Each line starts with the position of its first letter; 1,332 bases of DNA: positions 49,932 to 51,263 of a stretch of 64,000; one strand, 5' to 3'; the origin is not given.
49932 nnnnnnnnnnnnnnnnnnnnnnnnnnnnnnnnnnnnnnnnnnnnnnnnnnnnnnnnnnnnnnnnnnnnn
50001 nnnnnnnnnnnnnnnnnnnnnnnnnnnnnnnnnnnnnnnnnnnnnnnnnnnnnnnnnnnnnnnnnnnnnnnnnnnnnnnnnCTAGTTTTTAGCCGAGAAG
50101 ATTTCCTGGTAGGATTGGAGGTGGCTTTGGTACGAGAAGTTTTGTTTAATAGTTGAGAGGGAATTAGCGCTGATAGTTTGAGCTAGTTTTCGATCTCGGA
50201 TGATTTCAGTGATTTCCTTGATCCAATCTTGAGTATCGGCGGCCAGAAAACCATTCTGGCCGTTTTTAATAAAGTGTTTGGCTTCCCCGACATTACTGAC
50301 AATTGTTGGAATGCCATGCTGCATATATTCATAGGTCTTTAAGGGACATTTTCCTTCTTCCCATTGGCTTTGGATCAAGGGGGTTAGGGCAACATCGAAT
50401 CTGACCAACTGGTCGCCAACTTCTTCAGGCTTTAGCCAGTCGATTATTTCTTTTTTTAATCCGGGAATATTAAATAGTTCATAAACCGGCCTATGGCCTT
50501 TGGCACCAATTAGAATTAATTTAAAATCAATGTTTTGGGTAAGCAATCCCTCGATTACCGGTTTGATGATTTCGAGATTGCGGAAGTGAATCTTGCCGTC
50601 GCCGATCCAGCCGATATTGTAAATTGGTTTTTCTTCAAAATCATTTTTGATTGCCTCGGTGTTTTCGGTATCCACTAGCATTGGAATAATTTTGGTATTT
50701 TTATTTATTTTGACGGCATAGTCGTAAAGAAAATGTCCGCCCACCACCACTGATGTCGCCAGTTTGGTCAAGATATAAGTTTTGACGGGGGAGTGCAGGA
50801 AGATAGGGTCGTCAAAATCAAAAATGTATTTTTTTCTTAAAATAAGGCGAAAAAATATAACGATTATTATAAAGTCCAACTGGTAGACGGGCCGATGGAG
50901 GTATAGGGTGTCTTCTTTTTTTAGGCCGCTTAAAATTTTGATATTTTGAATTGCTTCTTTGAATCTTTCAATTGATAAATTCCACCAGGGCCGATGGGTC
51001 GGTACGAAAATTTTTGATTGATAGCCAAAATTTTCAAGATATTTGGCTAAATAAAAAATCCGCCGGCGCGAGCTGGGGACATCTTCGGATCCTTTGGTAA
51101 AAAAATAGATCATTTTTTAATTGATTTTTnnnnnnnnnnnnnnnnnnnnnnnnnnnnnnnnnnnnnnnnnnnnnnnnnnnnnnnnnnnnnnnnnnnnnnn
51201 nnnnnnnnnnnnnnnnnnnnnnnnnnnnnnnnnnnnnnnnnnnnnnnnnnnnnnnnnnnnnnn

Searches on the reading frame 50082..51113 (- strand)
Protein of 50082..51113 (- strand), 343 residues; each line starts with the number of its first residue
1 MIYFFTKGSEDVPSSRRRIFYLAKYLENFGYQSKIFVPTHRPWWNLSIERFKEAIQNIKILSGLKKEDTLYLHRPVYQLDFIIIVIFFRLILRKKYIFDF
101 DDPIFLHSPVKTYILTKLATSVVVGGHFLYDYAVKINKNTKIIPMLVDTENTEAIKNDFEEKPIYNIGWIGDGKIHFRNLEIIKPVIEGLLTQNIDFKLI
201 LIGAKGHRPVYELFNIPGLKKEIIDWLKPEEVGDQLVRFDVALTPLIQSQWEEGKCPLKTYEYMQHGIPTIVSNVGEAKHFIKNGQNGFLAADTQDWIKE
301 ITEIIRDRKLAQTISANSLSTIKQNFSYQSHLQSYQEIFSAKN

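Call 11: search_protein_families(library=pfam, proteins=[window:50082-51113:-], max_evalue=0.001)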
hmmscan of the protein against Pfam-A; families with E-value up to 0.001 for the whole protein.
window:50082-51113:- (343 aa): 3 families
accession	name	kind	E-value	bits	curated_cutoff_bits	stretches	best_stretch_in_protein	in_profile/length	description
PF13692.12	Glyco_trans_1_4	-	1.6e-13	51.5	27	1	180-307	17-142/142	Glycosyl transferases group 1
PF00534.26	Glycos_transf_1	-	2e-10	40.9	26.4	1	189-317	39-168/172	Glycosyl transferases group 1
PF13524.12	Glyco_trans_1_2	-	2.6e-06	27.9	25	1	214-334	27-141/144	Glycosyl transferase-like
